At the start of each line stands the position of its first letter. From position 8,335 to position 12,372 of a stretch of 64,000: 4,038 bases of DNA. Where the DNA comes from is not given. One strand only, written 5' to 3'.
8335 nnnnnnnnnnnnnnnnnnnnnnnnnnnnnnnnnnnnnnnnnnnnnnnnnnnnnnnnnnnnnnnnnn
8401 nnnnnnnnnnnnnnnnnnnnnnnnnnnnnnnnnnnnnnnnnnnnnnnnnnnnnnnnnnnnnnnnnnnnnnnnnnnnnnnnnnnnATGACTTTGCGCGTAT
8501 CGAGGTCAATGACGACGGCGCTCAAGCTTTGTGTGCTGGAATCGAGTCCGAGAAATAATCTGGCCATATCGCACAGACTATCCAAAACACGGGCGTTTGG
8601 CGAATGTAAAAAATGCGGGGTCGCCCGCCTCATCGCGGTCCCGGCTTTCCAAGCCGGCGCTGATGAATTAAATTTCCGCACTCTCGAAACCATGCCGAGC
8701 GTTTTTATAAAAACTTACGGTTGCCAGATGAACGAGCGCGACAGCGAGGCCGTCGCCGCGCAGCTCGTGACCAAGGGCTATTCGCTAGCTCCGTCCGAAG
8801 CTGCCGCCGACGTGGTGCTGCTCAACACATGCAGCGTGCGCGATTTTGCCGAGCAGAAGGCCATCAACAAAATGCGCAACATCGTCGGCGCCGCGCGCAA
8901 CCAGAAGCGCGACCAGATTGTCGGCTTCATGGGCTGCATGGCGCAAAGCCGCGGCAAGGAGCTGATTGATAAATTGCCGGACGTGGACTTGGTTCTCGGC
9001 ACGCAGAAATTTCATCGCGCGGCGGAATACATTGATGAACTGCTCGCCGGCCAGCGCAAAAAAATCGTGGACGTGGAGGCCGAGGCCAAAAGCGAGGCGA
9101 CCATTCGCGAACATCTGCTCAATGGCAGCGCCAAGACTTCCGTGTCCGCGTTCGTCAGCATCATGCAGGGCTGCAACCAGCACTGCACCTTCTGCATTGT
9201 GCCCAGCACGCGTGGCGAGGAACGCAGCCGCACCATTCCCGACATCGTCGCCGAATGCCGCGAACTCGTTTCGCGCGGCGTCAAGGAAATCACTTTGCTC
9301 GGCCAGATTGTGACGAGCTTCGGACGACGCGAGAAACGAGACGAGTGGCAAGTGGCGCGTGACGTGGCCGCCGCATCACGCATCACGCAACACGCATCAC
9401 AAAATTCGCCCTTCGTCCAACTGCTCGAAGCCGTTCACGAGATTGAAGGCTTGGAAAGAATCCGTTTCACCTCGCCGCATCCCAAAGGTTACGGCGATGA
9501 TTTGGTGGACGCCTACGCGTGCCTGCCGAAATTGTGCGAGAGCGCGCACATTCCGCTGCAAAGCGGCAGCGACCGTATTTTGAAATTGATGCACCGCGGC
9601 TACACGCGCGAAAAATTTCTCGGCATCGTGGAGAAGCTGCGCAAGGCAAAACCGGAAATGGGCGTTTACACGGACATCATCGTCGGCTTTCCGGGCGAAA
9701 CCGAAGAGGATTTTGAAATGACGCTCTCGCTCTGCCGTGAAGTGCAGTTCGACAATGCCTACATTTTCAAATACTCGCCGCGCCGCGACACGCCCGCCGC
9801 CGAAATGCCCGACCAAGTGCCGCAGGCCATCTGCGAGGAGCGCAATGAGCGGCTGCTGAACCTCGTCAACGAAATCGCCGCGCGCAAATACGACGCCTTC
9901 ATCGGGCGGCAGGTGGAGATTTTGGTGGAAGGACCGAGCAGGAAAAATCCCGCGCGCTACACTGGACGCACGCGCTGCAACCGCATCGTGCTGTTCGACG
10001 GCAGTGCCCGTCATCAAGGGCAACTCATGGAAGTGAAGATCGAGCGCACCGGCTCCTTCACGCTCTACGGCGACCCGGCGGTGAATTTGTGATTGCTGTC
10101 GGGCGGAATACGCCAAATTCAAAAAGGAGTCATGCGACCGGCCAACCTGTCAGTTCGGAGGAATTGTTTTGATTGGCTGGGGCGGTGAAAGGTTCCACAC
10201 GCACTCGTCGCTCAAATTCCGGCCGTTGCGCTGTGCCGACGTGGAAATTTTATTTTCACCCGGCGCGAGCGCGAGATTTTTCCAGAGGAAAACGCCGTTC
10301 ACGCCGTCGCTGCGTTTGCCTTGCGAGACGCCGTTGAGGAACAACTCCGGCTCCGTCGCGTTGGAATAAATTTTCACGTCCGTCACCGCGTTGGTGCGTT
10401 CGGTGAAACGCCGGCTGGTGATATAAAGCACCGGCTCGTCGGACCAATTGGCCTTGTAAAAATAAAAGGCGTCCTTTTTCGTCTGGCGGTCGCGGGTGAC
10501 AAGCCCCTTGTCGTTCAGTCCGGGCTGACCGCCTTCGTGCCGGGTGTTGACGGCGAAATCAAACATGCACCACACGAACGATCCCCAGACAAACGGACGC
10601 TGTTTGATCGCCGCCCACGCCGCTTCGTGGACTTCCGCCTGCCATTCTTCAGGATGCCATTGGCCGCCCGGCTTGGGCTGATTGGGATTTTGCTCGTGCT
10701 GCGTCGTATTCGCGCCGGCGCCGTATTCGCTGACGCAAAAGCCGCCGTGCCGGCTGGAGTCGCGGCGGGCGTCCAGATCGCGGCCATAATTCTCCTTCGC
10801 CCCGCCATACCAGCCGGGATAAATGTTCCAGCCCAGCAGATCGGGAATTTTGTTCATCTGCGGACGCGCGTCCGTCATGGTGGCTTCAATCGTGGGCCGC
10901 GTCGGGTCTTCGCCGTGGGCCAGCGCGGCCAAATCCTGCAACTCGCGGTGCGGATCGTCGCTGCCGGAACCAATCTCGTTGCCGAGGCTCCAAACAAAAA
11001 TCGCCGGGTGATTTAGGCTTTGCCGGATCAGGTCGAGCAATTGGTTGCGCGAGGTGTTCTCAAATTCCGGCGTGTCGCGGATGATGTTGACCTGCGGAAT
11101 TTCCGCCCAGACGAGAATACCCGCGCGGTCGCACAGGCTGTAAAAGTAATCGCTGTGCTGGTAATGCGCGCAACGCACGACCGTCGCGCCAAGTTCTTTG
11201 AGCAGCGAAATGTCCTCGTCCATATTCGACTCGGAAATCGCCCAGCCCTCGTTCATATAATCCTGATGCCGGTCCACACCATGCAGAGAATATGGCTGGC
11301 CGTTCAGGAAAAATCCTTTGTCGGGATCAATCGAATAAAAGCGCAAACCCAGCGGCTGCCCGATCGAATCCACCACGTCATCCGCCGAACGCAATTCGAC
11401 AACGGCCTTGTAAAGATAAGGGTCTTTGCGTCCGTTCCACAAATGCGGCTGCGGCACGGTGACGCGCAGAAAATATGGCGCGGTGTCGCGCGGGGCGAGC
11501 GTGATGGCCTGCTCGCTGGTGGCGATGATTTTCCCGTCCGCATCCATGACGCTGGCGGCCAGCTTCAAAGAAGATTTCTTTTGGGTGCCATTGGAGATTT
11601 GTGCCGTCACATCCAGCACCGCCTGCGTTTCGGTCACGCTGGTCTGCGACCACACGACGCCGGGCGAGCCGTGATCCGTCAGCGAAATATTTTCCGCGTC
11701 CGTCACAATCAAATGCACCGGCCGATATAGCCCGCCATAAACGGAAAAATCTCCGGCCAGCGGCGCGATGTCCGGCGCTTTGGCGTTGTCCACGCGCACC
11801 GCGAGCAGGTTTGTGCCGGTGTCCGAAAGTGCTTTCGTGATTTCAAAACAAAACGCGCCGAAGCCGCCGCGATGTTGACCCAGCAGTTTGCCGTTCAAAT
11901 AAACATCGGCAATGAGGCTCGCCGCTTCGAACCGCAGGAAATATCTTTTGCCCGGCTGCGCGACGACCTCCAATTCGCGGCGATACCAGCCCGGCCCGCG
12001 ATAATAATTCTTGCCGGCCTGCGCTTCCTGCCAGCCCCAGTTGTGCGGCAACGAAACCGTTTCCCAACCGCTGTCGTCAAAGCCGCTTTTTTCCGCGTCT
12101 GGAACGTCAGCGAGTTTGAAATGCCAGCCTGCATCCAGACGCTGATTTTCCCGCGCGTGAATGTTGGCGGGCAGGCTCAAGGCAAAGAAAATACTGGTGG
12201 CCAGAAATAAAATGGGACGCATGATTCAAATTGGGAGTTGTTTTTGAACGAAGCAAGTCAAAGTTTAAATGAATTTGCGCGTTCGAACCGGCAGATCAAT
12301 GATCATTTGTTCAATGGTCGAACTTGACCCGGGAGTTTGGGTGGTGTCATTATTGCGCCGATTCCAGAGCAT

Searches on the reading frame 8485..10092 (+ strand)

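Call 75: search_protein_families(library=pfam, proteins=[window:8485-10092:+], max_evalue=0.00001)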
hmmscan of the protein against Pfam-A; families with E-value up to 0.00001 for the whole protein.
window:8485-10092:+ (535 aa): 3 families
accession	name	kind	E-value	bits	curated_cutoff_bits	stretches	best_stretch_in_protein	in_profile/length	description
PF00919.26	UPF0004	-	2.2e-28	98.6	27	1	73-172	2-98/98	Uncharacterized protein family UPF0004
PF04055.27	Radical_SAM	-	4.9e-28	98.8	29.5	1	224-416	1-165/166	Radical SAM superfamily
PF01938.26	TRAM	-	1.6e-06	28.3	21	1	472-530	3-59/61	TRAM domain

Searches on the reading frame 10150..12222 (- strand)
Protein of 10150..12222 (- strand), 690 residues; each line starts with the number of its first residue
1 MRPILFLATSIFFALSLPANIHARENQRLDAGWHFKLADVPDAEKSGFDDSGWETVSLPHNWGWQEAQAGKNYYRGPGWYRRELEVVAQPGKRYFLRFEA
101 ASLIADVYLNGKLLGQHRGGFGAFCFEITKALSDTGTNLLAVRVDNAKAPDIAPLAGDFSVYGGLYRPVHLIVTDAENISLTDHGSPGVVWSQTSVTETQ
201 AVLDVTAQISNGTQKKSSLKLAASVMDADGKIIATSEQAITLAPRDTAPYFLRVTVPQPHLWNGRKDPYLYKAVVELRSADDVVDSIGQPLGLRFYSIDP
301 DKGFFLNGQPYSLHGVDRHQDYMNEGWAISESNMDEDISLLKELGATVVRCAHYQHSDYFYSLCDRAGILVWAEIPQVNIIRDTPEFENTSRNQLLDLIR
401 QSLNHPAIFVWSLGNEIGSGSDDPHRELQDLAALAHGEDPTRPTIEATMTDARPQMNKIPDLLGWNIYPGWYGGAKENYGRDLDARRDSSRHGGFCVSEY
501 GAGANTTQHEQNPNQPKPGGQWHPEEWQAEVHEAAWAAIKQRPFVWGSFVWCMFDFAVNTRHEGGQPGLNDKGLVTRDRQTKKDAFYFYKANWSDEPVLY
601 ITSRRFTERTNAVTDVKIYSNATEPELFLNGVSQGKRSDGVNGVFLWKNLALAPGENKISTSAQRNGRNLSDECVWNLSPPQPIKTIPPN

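Call 75: search_protein_families(library=pfam, proteins=[window:10150-12222:-], max_evalue=0.00001)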
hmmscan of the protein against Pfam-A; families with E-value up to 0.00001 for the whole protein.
window:10150-12222:- (690 aa): 5 families
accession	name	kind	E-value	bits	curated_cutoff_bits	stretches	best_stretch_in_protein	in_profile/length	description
PF02836.23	Glyco_hydro_2_C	-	2.2e-30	106.3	21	1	301-588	5-293/302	Glycosyl hydrolases family 2, TIM barrel domain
PF00703.27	Glyco_hydro_2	-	3.7e-14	53.8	23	1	192-294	8-109/109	Glycosyl hydrolases family 2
PF02837.24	Glyco_hydro_2_N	-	1.1e-13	51.9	28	1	28-172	3-166/169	Glycosyl hydrolases family 2, sugar binding domain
PF16355.11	DUF4982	-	1e-08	35.4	23.9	1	613-659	3-50/61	Domain of unknown function (DUF4982)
PF22666.2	Glyco_hydro_2_N2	-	8.7e-08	32.8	27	1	79-147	51-120/167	Glycosyl hydrolase 2 galactose-binding domain-like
